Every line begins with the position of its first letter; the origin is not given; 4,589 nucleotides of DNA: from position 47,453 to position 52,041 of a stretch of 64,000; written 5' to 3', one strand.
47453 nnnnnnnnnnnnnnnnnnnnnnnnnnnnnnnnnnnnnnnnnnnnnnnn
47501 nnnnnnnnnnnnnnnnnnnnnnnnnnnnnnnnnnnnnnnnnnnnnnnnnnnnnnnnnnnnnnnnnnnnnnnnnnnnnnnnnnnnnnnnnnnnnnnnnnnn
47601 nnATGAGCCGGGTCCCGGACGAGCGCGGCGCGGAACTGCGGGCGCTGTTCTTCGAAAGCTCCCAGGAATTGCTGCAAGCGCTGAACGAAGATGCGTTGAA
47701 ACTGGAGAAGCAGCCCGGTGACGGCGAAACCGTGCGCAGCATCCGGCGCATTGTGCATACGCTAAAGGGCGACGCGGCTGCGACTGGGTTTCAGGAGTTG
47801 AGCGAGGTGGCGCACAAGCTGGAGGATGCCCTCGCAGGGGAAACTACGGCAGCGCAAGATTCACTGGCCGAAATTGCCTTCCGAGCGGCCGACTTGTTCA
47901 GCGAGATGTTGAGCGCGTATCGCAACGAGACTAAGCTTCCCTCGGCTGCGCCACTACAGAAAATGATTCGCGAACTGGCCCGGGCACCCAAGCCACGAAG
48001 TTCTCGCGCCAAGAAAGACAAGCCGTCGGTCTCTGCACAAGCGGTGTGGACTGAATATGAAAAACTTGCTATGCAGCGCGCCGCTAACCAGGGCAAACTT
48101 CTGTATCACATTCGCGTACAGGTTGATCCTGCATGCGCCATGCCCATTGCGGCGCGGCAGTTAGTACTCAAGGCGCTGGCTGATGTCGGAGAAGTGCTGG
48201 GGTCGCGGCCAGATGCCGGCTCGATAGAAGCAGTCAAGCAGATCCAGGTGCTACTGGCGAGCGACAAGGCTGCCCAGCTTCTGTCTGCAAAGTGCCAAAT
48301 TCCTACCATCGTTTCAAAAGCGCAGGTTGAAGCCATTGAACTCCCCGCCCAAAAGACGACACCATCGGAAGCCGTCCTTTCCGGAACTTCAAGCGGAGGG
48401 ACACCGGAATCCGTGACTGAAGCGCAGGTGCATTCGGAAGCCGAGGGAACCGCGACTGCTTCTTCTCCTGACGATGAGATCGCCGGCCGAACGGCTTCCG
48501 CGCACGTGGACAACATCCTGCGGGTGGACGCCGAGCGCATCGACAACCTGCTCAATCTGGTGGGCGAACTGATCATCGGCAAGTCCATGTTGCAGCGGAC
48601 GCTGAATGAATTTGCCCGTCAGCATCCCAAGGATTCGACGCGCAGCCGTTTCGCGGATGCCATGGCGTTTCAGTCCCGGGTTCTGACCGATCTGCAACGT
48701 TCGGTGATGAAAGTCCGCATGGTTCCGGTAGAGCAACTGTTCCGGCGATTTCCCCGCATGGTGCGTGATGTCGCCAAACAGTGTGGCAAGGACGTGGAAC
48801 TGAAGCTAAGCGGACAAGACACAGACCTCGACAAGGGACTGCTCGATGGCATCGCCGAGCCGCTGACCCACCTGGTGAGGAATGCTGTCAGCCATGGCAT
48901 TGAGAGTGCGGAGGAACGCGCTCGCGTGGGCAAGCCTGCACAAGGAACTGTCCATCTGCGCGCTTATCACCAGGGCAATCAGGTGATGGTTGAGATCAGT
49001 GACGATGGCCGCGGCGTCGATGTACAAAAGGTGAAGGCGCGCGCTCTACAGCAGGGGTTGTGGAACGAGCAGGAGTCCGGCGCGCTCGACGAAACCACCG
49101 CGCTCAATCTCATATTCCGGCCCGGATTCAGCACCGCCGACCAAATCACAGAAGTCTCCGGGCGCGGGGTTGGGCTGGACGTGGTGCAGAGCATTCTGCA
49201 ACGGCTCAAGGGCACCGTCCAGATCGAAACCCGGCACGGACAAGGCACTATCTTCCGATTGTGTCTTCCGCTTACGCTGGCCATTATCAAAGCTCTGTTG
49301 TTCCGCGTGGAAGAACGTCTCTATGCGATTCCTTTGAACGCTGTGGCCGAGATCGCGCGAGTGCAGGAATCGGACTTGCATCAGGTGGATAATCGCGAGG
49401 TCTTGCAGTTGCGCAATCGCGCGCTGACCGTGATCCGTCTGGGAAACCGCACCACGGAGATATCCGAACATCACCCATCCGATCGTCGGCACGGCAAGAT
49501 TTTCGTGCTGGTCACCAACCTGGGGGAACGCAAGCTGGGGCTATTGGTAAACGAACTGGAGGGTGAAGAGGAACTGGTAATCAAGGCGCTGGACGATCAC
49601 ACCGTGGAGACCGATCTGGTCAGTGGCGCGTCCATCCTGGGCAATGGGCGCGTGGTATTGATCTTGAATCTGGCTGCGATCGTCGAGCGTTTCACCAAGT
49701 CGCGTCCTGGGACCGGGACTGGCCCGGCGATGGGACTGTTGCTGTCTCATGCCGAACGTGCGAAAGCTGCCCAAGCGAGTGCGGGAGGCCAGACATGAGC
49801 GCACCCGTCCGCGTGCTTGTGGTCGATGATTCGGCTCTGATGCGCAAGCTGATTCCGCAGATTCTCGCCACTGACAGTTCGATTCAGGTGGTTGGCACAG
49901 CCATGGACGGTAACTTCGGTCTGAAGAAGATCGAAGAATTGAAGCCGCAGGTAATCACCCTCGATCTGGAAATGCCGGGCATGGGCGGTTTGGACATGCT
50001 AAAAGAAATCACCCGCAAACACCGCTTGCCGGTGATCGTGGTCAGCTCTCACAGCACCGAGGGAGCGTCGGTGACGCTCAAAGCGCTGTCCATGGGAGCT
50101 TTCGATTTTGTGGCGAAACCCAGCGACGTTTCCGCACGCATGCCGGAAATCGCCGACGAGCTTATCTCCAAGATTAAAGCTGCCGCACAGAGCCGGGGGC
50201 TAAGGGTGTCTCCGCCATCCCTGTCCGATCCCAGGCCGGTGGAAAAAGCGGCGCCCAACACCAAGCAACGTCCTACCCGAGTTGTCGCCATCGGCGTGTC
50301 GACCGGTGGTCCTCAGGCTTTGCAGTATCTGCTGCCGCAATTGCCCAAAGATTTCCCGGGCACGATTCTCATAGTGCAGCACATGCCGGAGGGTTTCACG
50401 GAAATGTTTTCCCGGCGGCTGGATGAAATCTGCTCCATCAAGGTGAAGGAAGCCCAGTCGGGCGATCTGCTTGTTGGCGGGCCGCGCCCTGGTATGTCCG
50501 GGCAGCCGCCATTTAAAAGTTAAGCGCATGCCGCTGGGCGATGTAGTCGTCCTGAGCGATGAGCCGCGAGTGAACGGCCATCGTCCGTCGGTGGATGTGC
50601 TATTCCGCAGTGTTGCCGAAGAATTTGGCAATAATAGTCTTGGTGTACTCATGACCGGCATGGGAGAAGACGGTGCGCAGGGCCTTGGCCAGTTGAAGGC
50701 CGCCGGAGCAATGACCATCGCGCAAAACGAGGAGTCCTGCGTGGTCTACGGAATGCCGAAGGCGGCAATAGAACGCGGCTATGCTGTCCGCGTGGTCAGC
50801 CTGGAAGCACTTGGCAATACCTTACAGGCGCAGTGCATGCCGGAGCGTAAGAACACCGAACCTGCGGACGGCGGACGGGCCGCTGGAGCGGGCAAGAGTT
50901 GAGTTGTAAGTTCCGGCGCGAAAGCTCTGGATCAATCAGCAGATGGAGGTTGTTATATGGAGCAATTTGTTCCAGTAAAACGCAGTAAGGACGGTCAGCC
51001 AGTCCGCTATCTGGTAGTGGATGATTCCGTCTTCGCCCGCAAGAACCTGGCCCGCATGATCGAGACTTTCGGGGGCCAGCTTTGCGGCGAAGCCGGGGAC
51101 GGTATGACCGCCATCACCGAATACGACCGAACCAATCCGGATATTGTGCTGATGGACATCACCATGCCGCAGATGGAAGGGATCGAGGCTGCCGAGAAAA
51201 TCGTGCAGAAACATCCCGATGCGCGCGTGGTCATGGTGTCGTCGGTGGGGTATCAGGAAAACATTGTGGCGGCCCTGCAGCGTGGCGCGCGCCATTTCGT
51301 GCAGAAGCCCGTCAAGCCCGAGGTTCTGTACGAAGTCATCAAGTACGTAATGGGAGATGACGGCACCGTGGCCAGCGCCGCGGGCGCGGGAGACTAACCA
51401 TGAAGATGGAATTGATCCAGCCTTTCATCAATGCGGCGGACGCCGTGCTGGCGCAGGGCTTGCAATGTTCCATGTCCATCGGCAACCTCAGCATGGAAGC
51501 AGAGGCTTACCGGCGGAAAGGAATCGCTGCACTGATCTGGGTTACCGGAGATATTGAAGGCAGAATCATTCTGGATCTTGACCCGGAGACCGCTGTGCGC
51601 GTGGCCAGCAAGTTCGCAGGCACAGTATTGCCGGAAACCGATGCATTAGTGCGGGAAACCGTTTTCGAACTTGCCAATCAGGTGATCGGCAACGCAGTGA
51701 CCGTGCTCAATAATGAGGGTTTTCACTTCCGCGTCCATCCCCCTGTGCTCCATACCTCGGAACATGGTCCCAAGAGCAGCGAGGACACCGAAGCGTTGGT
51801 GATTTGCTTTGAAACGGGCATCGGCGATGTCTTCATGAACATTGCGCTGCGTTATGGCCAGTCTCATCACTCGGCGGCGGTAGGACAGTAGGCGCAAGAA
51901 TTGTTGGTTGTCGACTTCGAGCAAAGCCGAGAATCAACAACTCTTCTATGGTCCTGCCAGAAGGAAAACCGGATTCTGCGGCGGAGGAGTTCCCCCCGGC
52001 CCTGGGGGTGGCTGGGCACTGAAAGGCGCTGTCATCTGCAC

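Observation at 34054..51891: Candidate sigma-54 regulon: an NtrC-type activator operon sits between two operons that both have -24/-12 promoters and a clustered CGTCTCA upstream motif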

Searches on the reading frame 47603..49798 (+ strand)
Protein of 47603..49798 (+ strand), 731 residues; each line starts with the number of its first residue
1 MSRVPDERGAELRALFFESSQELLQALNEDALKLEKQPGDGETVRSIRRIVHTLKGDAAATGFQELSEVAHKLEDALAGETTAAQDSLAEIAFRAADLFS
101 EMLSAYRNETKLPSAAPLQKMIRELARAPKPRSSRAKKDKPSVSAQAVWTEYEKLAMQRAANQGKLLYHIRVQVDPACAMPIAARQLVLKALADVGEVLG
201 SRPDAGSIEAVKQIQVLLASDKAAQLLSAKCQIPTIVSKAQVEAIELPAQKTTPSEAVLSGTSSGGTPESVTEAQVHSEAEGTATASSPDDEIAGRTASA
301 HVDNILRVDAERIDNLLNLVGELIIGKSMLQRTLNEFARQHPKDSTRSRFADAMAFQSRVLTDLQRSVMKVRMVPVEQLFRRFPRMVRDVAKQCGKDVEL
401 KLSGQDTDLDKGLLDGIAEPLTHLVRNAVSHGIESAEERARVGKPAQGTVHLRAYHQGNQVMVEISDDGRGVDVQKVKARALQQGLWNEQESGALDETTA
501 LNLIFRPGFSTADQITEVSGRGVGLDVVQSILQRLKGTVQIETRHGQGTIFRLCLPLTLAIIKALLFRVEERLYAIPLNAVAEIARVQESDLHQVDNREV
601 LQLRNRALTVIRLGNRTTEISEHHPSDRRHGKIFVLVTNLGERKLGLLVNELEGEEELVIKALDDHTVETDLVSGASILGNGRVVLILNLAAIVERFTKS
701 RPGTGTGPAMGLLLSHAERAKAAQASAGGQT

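Call 25: search_protein_families(library=ncbifam, proteins=[window:47603-49798:+], max_evalue=0.1)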
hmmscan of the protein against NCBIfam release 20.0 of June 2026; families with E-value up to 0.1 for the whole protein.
window:47603-49798:+ (731 aa): 45 families (the best 25 are shown)
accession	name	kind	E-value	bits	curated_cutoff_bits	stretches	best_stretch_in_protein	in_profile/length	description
NF041336.1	CheA_Halo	equivalog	5.5e-125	418.5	950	1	15-691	7-664/666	chemotaxis protein CheA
NF007835.0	PRK10547.1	equivalog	1.5e-114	384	793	1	15-693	9-656/670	chemotaxis protein CheA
NF011874.0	PRK15347.1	equivalog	5.8e-12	44.5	852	2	497-559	557-616/921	two component system sensor kinase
NF007688.0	PRK10364.1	equivalog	5.9e-10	38.5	479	1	499-558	398-452/460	two-component system sensor histidine kinase ZraS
NF008468.0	PRK11360.1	equivalog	4e-09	35.4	646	1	499-558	555-609/616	two-component system sensor histidine kinase AtoS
NF046044.1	PnpS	equivalog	1.5e-08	34.1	400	1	518-556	352-390/390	two-component system histidine kinase PnpS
TIGR02956.1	TMAO_torS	equivalog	1.5e-08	33.3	676.5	2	503-559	629-684/967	TMAO reductase system sensor histidine kinase/response regulator TorS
NF008298.1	PRK11086.1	subfamily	4.9e-08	31.9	520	1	498-557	471-525/529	DcuS/MalK family sensor histidine kinase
TIGR02966.1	phoR_proteo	equivalog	9.2e-08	31.5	334.2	2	517-553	295-331/333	phosphate regulon sensor histidine kinase PhoR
TIGR02916.1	PEP_his_kin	equivalog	2.1e-06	26.6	300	2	516-556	639-679/679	XrtA/PEP-CTERM system histidine kinase PrsK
NF007004.0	PRK09467.1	equivalog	2.4e-06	26.7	415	1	497-558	377-437/440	two-component system sensor histidine kinase EnvZ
NF041947.1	LuxQ_Vibrio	equivalog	3.6e-06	25.2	1200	1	497-560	635-699/843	quorum-sensing autoinducer 2 sensor kinase/phosphatase LuxQ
NF008312.0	PRK11100.1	equivalog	6.3e-06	25.3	356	1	336-557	279-474/477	two-component system sensor histidine kinase CreC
NF010411.0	PRK13837.1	equivalog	7.1e-06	24.3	647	1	499-558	622-676/828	two-component system VirA-like sensor kinase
NF007898.0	PRK10604.1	equivalog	7.3e-06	25.4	478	1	517-561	383-427/433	two-component system sensor histidine kinase RstB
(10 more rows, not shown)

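Call 66: search_protein_families(library=pfam, proteins=[window:47603-49798:+], max_evalue=0.001)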
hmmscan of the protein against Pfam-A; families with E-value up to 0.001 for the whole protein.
window:47603-49798:+ (731 aa): 5 families
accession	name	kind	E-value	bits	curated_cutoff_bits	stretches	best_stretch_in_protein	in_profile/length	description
PF01584.24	CheW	-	2.8e-25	89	23.5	1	564-695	2-135/138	CheW-like domain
PF02895.20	H-kinase_dim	-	7.5e-20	71.6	23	1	304-371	2-68/68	Signal transducing histidine kinase, homodimeric domain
PF02518.31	HATPase_c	-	1.7e-19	70.7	26.4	1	418-558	3-110/111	Histidine kinase-, DNA gyrase B-, and HSP90-like ATPase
PF01627.28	Hpt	-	8.4e-15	55.2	24.6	1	11-107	1-82/84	Hpt domain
PF07194.16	P2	-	1.9e-08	34.7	23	1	168-240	2-77/81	P2 response regulator binding domain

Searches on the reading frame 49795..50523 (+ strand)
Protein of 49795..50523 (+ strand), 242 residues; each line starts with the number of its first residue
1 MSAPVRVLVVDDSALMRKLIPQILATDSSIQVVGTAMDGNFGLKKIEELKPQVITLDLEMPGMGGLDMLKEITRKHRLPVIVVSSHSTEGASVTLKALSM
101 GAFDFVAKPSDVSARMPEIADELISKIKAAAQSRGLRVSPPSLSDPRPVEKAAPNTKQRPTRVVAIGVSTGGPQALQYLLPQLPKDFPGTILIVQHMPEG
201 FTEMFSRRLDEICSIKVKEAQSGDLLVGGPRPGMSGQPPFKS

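Call 66: search_protein_families(library=pfam, proteins=[window:49795-50523:+], max_evalue=0.001)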
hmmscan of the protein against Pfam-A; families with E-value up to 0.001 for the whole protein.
window:49795-50523:+ (242 aa): 2 families
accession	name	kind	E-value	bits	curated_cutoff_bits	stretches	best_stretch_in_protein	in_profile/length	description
PF00072.30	Response_reg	-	7.3e-25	87.7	30.2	1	7-112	1-103/111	Response regulator receiver domain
PF01339.22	CheB_methylest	-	3e-24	86.1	24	1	164-227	1-64/174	CheB methylesterase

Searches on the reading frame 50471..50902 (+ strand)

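Call 66: search_protein_families(library=pfam, proteins=[window:50471-50902:+], max_evalue=0.001)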
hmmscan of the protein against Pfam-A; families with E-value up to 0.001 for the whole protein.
window:50471-50902:+ (143 aa): 1 family
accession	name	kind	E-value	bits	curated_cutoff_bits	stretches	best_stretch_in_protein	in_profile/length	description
PF01339.22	CheB_methylest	-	8.2e-40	136.8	24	1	3-118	65-174/174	CheB methylesterase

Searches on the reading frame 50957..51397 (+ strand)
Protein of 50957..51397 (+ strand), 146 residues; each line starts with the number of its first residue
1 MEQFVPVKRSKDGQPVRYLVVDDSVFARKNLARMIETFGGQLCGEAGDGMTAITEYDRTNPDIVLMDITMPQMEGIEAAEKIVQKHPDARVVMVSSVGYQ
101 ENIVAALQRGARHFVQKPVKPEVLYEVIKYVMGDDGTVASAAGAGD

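Call 66: search_protein_families(library=pfam, proteins=[window:50957-51397:+], max_evalue=0.001)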
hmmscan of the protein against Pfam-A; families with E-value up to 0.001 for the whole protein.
window:50957-51397:+ (146 aa): 1 family
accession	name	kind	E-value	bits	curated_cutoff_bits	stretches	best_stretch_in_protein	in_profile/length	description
PF00072.30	Response_reg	-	3e-25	89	30.2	1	19-128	2-110/111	Response regulator receiver domain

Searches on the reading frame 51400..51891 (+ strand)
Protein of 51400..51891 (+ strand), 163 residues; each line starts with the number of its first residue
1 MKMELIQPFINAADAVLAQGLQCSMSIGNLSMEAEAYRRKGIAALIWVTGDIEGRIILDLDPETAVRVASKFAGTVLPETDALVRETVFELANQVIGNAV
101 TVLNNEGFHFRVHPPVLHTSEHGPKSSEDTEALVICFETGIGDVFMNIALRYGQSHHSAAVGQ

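Call 5: search_protein_families(library=pfam, proteins=[window:51400-51891:+], max_evalue=0.01)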
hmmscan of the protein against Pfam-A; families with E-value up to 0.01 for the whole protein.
window:51400-51891:+ (163 aa): 2 families
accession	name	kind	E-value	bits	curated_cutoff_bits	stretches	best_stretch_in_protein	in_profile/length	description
PF13690.11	CheX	-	1.5e-13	51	27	1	42-137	1-93/94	Chemotaxis phosphatase CheX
PF04509.17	CheC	-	2.5e-07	30.9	22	1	87-117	5-36/38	CheC-like family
